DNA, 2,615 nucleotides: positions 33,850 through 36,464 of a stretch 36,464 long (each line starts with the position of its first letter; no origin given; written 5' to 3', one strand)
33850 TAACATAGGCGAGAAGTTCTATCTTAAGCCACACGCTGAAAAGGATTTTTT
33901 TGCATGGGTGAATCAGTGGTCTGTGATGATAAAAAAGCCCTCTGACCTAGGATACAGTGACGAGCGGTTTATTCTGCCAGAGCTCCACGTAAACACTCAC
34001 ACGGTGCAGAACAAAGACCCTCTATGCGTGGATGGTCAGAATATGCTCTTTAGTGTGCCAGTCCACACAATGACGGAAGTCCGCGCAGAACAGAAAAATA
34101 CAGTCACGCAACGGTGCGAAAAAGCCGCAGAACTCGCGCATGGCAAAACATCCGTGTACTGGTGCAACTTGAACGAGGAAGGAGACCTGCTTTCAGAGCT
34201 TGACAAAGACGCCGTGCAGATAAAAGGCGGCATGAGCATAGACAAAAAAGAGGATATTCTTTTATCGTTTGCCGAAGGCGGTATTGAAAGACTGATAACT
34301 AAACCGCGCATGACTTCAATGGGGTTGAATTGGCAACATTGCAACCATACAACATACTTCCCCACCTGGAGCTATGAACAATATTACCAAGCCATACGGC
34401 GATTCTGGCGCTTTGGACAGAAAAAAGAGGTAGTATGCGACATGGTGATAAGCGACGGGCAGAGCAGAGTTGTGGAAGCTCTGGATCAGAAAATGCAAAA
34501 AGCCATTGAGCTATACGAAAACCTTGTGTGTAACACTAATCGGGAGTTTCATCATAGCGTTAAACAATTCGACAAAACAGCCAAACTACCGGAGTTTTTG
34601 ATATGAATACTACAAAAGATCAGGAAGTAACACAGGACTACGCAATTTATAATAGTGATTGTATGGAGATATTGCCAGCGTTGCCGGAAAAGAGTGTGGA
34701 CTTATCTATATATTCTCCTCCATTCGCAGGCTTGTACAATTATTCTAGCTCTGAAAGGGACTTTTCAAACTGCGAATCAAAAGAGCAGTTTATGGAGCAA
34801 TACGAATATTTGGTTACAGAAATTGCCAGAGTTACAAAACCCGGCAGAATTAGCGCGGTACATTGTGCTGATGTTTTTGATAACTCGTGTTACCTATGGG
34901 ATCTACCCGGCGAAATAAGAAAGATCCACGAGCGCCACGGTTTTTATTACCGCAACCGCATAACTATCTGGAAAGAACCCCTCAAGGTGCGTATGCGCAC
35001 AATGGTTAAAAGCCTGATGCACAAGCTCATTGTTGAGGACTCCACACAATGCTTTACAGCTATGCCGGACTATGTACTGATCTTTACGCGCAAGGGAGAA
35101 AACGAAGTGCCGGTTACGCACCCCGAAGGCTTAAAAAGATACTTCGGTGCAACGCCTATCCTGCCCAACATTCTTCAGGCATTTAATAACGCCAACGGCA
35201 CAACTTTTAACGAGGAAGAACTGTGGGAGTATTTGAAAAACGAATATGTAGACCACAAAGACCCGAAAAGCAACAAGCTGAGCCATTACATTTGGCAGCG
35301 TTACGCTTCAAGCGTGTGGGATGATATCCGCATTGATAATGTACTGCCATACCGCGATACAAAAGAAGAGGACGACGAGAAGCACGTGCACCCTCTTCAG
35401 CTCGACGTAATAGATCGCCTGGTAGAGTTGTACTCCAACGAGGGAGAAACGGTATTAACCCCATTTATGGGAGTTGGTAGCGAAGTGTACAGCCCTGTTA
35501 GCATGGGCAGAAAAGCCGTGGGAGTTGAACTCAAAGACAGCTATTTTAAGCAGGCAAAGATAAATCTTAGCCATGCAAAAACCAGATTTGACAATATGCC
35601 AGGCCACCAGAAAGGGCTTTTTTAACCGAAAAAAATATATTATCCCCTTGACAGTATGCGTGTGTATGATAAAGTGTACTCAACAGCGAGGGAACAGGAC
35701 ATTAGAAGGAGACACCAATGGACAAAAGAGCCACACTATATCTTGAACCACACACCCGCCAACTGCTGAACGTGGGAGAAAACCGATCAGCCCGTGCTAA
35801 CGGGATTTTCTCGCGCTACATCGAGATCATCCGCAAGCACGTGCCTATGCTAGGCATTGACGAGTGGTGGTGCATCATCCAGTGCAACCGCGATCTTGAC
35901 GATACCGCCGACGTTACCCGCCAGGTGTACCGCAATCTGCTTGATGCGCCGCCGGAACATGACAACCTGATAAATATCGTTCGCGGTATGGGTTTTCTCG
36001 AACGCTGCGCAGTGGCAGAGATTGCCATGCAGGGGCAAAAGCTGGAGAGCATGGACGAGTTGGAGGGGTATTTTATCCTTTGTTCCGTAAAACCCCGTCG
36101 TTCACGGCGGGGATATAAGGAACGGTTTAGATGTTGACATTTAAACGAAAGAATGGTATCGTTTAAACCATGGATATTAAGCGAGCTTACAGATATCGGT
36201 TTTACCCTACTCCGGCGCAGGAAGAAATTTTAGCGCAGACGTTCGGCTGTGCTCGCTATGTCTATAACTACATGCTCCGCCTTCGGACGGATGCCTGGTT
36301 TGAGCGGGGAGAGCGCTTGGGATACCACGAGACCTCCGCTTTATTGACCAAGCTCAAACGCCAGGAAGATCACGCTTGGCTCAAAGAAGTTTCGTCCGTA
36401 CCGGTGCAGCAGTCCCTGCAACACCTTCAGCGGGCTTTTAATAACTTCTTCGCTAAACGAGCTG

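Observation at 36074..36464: An intact TnpB-only IS200/IS605-type element is carried by the phage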

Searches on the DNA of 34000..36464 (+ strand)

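Call 9: search_dna_similar(query=window:34000-36464:+, collection=phages, mode=near, max_rows=30)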
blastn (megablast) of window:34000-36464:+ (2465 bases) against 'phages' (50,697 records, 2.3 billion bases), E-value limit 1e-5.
No match.

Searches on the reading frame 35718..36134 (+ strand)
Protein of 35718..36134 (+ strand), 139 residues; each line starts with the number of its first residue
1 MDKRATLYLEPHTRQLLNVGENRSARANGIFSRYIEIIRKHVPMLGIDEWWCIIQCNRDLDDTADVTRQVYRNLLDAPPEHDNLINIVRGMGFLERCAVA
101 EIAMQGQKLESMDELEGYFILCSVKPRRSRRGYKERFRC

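Call 37: find_related_loci(query=window:35718-36076:+, collection=viral_contigs, flank=4000)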
Query window:35718-36076:+ (119 aa) in viral_contigs; peptide patterns used: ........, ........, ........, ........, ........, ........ (x = any residue, [..] = any of these).
18 stretches matched a pattern; 2 encode a relative of the query (tblastn E <= 1e-3); 2 distinct loci.
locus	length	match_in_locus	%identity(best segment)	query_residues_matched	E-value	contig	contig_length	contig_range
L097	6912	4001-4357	98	1-119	2e-80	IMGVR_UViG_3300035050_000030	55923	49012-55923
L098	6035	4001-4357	98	1-119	2e-80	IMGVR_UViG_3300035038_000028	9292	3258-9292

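Call 45: find_related_loci(query=window:35718-36076:+, collection=metagenome_contigs, flank=2500)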
Query window:35718-36076:+ (119 aa) in metagenome_contigs; peptide patterns used: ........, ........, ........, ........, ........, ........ (x = any residue, [..] = any of these).
313 stretches matched a pattern, but none encodes a relative of the query by tblastn (E <= 1e-3).

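Call 46: find_homologous_proteins(query=window:35718-36134:+)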
Query window:35718-36134:+ (139 aa): 1 proteins with E <= 0.001 among 4 candidates.
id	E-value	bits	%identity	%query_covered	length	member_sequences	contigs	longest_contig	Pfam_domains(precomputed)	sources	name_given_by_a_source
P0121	4.9e-90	317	100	100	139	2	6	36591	-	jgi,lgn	jgi:hypothetical protein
